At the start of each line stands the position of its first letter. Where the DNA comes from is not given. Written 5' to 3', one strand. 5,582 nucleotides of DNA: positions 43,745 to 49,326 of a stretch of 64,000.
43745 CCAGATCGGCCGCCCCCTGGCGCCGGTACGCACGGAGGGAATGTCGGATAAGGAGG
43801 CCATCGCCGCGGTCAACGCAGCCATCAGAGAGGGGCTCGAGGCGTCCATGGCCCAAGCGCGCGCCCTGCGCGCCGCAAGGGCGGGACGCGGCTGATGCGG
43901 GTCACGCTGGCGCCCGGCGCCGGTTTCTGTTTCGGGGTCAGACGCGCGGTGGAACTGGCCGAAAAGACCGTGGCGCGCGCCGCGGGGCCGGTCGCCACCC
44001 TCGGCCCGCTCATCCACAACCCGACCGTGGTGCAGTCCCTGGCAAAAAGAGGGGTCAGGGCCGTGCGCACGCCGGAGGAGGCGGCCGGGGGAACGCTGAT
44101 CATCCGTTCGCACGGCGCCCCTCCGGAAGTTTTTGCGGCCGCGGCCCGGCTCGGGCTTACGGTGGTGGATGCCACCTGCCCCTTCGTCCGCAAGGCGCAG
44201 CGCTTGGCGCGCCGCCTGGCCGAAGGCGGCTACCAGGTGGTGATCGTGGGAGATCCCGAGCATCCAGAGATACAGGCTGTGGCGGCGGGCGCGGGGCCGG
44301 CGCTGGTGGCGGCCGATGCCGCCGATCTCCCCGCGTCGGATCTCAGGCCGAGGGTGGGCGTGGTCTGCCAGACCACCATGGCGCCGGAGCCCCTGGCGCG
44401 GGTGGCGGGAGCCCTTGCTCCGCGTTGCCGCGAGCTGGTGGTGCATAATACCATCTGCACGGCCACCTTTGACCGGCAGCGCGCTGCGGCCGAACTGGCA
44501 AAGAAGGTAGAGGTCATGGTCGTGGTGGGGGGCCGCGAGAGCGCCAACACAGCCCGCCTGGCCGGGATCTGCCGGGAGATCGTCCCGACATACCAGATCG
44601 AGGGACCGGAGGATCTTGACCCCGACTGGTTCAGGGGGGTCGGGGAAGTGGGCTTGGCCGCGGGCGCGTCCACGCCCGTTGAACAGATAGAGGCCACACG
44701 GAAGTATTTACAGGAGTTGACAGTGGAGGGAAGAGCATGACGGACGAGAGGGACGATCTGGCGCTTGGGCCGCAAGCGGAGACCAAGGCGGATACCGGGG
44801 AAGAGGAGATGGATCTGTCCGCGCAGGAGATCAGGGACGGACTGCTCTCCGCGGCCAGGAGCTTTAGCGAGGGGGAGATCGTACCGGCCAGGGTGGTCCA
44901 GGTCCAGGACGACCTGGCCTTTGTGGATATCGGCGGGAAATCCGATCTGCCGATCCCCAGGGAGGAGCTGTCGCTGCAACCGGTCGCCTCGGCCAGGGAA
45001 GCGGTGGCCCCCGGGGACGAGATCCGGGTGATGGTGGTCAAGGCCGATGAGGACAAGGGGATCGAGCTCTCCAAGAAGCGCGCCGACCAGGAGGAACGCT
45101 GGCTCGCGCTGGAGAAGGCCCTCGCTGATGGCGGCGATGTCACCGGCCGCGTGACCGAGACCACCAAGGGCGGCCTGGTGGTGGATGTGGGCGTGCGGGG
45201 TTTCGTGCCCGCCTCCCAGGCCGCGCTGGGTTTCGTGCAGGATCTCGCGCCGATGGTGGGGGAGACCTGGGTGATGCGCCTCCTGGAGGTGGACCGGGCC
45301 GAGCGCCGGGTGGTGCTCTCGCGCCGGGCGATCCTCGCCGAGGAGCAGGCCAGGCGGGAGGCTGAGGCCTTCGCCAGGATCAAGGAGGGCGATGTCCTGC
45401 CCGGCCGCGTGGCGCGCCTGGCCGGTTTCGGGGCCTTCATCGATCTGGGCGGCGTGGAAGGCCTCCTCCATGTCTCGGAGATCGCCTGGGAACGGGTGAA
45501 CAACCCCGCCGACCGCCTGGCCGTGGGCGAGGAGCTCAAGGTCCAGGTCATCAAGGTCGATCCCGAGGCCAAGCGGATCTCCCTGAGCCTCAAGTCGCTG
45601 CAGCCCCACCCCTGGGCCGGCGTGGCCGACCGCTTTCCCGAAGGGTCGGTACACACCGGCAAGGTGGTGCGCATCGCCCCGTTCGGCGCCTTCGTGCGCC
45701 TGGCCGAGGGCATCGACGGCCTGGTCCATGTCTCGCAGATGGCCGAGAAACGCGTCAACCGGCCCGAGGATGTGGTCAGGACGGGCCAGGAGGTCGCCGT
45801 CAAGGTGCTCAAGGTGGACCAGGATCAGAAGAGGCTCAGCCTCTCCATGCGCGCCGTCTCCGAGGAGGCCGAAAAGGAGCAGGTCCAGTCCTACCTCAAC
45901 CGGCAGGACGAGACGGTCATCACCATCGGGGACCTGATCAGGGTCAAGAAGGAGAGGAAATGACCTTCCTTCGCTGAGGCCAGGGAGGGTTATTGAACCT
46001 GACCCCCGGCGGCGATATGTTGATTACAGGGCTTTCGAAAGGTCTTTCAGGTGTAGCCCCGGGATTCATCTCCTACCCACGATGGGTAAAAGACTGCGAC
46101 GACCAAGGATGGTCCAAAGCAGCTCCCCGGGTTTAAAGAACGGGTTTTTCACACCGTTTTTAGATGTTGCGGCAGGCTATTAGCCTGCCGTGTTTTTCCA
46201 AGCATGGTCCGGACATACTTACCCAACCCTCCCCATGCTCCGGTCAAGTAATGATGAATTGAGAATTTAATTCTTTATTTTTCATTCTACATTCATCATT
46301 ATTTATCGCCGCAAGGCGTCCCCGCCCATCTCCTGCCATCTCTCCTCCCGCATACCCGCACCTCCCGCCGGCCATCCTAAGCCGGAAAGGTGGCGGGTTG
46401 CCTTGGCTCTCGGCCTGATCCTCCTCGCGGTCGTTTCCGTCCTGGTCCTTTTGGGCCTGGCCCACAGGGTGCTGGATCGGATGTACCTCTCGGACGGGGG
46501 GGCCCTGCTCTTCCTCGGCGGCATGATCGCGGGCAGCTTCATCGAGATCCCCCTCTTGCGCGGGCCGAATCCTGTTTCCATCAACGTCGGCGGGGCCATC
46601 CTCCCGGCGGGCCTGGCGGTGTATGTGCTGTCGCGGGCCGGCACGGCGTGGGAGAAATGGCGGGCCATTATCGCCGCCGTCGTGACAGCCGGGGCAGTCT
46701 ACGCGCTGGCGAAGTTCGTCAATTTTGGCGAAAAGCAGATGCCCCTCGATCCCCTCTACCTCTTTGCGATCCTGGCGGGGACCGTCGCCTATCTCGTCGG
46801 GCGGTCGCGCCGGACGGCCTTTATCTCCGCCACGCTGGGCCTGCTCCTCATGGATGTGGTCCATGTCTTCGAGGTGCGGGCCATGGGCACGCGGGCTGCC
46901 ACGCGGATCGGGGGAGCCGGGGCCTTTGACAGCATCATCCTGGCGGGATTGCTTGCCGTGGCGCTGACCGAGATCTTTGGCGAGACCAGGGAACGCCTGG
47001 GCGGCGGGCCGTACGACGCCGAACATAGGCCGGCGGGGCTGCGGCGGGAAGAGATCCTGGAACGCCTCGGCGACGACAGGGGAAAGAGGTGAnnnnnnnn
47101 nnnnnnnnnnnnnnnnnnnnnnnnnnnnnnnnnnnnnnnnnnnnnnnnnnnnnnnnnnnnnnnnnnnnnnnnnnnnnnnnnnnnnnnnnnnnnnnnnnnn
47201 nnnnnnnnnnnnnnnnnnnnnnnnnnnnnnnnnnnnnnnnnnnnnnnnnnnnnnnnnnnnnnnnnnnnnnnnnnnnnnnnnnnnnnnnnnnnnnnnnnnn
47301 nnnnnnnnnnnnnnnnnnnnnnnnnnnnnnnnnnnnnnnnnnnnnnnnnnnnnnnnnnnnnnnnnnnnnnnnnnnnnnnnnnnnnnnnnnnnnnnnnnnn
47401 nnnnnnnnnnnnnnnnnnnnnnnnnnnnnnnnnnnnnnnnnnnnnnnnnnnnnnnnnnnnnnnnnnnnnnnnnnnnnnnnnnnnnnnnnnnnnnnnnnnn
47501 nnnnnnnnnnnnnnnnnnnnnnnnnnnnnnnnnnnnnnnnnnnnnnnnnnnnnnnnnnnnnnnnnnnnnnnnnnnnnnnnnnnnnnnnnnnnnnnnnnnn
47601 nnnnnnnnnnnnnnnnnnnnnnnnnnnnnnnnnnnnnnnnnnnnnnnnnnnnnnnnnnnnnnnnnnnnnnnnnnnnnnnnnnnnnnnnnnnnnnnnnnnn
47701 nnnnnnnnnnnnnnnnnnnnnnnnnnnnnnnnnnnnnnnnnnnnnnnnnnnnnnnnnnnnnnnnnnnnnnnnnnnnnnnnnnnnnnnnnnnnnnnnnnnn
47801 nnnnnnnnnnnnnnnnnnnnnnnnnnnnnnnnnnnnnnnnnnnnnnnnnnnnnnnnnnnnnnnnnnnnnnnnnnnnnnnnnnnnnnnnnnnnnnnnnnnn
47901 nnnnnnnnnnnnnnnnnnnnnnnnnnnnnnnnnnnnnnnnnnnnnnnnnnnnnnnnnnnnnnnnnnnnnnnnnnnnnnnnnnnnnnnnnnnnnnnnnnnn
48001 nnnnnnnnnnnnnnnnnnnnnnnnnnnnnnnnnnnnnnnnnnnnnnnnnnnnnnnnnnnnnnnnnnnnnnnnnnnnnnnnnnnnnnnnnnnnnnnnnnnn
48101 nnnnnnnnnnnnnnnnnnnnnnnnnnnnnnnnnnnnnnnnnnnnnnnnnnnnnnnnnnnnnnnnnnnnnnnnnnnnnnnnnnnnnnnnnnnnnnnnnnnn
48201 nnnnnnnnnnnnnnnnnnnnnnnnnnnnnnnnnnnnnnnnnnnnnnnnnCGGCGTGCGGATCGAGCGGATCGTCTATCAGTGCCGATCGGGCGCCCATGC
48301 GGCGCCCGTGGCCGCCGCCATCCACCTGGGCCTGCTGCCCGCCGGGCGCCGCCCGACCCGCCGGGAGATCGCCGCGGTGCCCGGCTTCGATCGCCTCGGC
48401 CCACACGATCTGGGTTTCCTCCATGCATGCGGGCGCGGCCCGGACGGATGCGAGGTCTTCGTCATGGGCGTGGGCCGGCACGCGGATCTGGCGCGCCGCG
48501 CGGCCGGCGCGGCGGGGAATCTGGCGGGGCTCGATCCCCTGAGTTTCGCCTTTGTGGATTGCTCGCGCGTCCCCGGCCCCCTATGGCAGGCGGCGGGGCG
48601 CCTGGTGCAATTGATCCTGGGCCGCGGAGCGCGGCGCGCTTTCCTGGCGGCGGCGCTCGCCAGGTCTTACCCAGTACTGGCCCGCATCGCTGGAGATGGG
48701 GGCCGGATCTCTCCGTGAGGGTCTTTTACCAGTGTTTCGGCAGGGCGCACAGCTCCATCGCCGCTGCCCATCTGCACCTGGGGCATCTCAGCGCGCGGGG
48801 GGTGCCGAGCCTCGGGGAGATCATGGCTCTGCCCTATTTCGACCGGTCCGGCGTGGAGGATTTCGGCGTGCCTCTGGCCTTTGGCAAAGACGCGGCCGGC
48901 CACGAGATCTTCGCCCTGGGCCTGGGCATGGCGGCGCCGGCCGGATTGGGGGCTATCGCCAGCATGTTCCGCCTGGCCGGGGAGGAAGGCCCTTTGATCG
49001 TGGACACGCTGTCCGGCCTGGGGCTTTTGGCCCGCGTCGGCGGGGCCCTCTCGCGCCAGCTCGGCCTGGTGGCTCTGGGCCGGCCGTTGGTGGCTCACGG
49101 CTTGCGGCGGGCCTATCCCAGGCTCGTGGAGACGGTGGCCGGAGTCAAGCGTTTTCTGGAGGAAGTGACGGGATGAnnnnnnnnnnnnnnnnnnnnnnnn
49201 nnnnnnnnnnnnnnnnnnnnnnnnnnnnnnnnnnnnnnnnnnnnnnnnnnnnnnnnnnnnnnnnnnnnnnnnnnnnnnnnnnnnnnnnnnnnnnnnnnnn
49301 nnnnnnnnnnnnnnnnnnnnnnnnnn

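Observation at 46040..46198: Copy B of the structured element, followed by an intrinsic terminator: a candidate sRNA or terminator-type riboswitch leader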

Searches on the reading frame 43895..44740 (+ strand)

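Call 14: search_protein_families(library=pfam, proteins=[window:43895-44740:+])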
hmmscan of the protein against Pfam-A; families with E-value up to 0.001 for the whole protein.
window:43895-44740:+ (281 aa): 1 family
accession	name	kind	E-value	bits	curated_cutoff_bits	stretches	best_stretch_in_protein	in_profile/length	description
PF02401.23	LYTB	-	2.2e-84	283.3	24.5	1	3-272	1-266/267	LytB protein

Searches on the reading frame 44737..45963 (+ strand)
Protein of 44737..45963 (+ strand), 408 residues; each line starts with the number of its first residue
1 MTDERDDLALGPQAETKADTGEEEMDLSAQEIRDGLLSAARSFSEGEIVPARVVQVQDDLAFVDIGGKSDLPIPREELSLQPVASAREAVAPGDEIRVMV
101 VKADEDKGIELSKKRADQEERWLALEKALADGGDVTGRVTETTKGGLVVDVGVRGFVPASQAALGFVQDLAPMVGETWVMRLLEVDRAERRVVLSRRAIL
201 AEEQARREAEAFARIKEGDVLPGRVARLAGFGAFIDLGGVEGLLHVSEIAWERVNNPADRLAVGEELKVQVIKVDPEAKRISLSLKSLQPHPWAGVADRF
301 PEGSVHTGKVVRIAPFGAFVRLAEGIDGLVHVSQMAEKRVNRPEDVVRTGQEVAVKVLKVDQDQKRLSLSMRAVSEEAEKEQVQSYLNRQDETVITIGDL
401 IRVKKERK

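Call 14: search_protein_families(library=pfam, proteins=[window:44737-45963:+])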
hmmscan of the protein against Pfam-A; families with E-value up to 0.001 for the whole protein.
window:44737-45963:+ (408 aa): 7 families
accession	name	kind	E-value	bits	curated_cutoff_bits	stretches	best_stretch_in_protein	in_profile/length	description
PF00575.29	S1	-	2.3e-68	227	22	4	300-372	2-74/74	S1 RNA binding domain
PF23459.1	S1_RRP5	-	5.4e-19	69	27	1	302-370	3-71/72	RRP5 S1 domain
PF21710.3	Spt6_S1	-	1.2e-10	42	27.5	1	299-372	13-87/91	Spt6, S1/OB domain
PF13509.12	S1_2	-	2.1e-06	28.1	21.8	0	303-337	2-36/61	S1 domain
PF18614.7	RNase_II_C_S1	-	4.5e-05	23.7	26.6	0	258-284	31-57/59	RNase II-type exonuclease C-terminal S1 domain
PF24685.1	OB_RRP5_4th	-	0.00037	20.9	31.5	0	326-360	37-71/92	RRP5 OB-fold domain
PF17092.11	PCB_OB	-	0.00073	20.7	27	0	30-102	19-99/111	Penicillin-binding protein OB-like domain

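Call 60: find_homologous_proteins(query=window:44737-45963:+, max_evalue=1e-80)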
Query window:44737-45963:+ (408 aa): 2276 proteins with E <= 1e-80 among 8000 candidates; the best 120 are listed.
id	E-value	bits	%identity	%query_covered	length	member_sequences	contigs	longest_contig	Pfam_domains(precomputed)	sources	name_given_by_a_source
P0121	5.7e-253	857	100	100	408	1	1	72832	PF00575.30,PF23459.2,PF13509.13,PF18614.8,PF21710.4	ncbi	ncbi:MAG: 30S ribosomal protein S1 [Patescibacteria group bacterium]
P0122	3.1e-173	594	75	92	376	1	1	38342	PF00575.30,PF23459.2,PF13509.13,PF21710.4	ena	-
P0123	6.5e-170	583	72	95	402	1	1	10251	PF21543.4,PF00575.30,PF23459.2,PF13509.13,PF18614.8,PF21710.4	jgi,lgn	-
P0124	9.0e-170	583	73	92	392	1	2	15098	PF00575.30,PF23459.2,PF13509.13,PF21710.4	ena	-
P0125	1.7e-168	579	74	90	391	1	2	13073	PF00575.30,PF23459.2,PF13509.13,PF21710.4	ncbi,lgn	ncbi:MAG: 30S ribosomal protein S1 [Bacteroidota bacterium]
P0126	2.5e-168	578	72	93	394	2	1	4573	PF00575.30,PF23459.2,PF13509.13,PF21710.4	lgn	-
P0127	2.6e-167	575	70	100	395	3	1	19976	PF00575.30,PF23459.2,PF02599.22,PF21710.4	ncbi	ncbi:MAG: 30S ribosomal protein S1 [Bacillota bacterium]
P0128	1.6e-166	572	69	100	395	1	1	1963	PF00575.30,PF23459.2,PF13509.13,PF18614.8,PF02599.22,PF21710.4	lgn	-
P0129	2.7e-166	571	74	91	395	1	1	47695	PF00575.30,PF23459.2,PF18614.8,PF21710.4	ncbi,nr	ncbi:MAG: 30S ribosomal protein S1 [Firmicutes bacterium]|nr:30S ribosomal protein S1 [Bacillota bac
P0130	1.3e-161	556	73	89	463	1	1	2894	PF21543.4,PF00575.30,PF23459.2,PF13509.13,PF21710.4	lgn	-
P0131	2.6e-158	545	66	95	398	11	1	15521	PF00575.30,PF23459.2,PF13509.13,PF18614.8,PF21710.4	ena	-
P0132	1.5e-148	513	41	82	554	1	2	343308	PF17092.12,PF03074.23,PF00575.30,PF23459.2,PF13509.13,PF24685.2,PF21710.4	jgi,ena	-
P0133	1.7e-148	513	41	82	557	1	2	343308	PF17092.12,PF03074.23,PF00575.30,PF23459.2,PF13509.13,PF24685.2,PF21710.4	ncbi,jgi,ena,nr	ncbi:MAG TPA: 30S ribosomal protein S1 [Verrucomicrobiae bacterium]|nr:30S ribosomal protein S1 [Ver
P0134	6.7e-148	511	41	82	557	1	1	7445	PF17092.12,PF03074.23,PF00575.30,PF23459.2,PF13509.13,PF24685.2,PF21710.4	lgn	-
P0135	8.1e-143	494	32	89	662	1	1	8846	PF17092.12,PF00575.30,PF23459.2,PF13509.13,PF21710.4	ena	-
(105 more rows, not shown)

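Call 61: find_encoding_contigs(protein=P0122, flank=2500, max_places=1)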
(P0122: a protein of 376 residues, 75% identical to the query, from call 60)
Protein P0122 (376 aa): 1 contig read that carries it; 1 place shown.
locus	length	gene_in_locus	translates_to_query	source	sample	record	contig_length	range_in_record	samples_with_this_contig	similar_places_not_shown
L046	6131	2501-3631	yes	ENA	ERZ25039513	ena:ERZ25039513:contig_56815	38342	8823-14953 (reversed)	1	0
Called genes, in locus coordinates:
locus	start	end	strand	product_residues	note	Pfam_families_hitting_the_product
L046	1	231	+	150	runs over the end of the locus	-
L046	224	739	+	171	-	PF02224:Cytidylate_kin, PF13207:AAA_17 (faint)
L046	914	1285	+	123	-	PF01553:Acyltransferase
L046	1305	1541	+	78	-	-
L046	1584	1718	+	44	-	PF02401:LYTB (weak)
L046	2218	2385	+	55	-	PF02401:LYTB (weak)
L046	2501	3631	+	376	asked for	PF00575:S1, PF21710:Spt6_S1 (faint), PF13509:S1_2 (faint), PF00575:S1, PF23459:S1_RRP5, PF00575:S1, PF23459:S1_RRP5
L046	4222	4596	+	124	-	PF07758:DUF1614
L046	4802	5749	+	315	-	PF07454:SpoIIP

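Call 62: find_encoding_contigs(protein=P0129, flank=2500, max_places=1)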
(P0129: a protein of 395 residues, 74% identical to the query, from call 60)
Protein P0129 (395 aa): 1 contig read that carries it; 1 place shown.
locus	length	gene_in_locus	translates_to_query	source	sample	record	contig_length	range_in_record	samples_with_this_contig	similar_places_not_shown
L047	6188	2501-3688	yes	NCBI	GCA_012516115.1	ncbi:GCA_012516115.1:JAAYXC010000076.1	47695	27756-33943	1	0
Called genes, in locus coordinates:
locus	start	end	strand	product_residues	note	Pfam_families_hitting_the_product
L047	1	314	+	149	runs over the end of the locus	-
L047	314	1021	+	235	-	PF02224:Cytidylate_kin, PF13189:Cytidylate_kin2, PF13238:AAA_18 (faint), PF13671:AAA_33 (faint), PF01202:SKI (faint), PF13207:AAA_17 (faint)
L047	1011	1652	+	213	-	PF01553:Acyltransferase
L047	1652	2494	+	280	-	PF02401:LYTB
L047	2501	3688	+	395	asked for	PF18614:RNase_II_C_S1 (faint), PF00575:S1, PF23459:S1_RRP5 (weak), PF21710:Spt6_S1 (weak), PF00575:S1, PF23459:S1_RRP5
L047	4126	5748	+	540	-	PF00884:Sulfatase, PF01663:Phosphodiest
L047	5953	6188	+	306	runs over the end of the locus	PF02729:OTCace_N, PF00185:OTCace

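Call 63: find_encoding_contigs(protein=P0125, flank=2500, max_places=1)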
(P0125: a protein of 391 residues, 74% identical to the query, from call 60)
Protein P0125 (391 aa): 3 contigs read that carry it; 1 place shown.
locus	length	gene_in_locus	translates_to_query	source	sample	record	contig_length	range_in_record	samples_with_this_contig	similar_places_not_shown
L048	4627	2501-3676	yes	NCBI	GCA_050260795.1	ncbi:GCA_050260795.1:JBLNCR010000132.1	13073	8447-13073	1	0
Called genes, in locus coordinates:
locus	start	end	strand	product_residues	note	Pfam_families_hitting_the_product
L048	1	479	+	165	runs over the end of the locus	PF01467:CTP_transf_like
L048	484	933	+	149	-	-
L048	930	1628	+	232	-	PF02224:Cytidylate_kin, PF13189:Cytidylate_kin2, PF13238:AAA_18 (faint), PF13207:AAA_17 (faint)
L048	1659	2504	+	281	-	PF02401:LYTB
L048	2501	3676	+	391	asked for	PF00575:S1, PF13509:S1_2 (faint), PF00575:S1, PF23459:S1_RRP5 (weak), PF21710:Spt6_S1, PF00575:S1, PF23459:S1_RRP5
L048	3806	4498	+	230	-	PF07758:DUF1614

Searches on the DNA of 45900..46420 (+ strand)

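Call 6: search_rna_families(source=window, start=45900, end=46420, threshold=evalue, max_evalue=10, show_alignments=3)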
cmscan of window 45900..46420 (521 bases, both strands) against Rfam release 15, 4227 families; matches with E-value up to 10: 1.
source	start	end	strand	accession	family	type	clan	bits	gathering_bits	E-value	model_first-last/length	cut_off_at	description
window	46250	46301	-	RF01829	sR6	Gene; snRNA; snoRNA; CD-box;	-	16.7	60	6.6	1-53/53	no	sR6 snoRNA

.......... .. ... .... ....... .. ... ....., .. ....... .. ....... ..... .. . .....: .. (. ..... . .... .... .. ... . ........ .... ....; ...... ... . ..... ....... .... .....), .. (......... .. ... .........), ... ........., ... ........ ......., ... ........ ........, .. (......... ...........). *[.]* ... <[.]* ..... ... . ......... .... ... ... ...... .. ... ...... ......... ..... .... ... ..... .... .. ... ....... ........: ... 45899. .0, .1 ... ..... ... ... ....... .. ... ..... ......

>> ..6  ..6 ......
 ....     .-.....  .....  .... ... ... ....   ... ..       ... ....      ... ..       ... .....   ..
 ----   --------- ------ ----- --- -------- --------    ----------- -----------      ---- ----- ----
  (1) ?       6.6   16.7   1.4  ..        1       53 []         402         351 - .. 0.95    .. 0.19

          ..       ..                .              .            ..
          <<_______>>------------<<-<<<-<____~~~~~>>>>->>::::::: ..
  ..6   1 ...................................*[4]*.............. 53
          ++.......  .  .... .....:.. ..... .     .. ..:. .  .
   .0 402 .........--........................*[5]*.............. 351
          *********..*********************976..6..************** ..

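Call 75: search_dna_similar(query=window:46026-46200:+, collection=plasmids, mode=distant, max_evalue=0.01, max_rows=10)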
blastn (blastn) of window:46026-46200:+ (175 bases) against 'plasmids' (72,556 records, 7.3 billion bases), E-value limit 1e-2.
No match.

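Call 76: search_dna_similar(query=window:46026-46200:+, collection=phages, mode=distant, max_evalue=0.01, max_rows=10)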
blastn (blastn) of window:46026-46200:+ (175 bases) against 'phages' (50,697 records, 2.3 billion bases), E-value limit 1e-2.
No match.

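Call 83: search_rna_families(source=window, start=46045, end=46140, threshold=evalue, max_evalue=10, show_alignments=6)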
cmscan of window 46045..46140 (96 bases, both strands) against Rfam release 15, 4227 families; matches with E-value up to 10: 0.
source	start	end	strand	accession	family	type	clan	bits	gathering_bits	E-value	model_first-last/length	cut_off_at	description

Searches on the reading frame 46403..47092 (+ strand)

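Call 14: search_protein_families(library=pfam, proteins=[window:46403-47092:+])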
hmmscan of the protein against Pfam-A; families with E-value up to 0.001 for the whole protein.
window:46403-47092:+ (229 aa): 1 family
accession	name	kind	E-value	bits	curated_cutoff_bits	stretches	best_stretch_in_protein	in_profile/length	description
PF07758.16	DUF1614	-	4.3e-18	66.3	23.9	1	57-188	43-171/171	Protein of unknown function (DUF1614)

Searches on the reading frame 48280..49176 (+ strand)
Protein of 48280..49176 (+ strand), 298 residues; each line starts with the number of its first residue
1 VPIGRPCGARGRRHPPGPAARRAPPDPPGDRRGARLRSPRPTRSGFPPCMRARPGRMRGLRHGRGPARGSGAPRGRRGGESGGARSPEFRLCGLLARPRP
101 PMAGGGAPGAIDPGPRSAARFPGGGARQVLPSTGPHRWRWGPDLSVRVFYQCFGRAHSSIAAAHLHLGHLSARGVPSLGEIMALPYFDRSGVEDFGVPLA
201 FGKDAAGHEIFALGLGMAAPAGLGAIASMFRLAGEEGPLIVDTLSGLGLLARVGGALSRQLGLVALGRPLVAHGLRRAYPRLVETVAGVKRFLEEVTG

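Call 14: search_protein_families(library=pfam, proteins=[window:48280-49176:+])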
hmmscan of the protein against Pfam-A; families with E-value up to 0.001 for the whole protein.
window:48280-49176:+ (298 aa): 1 family
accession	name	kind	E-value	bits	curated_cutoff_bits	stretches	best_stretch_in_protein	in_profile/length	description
PF11385.13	DUF3189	-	1.4e-35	122.6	23.2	1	148-291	2-147/147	Protein of unknown function (DUF3189)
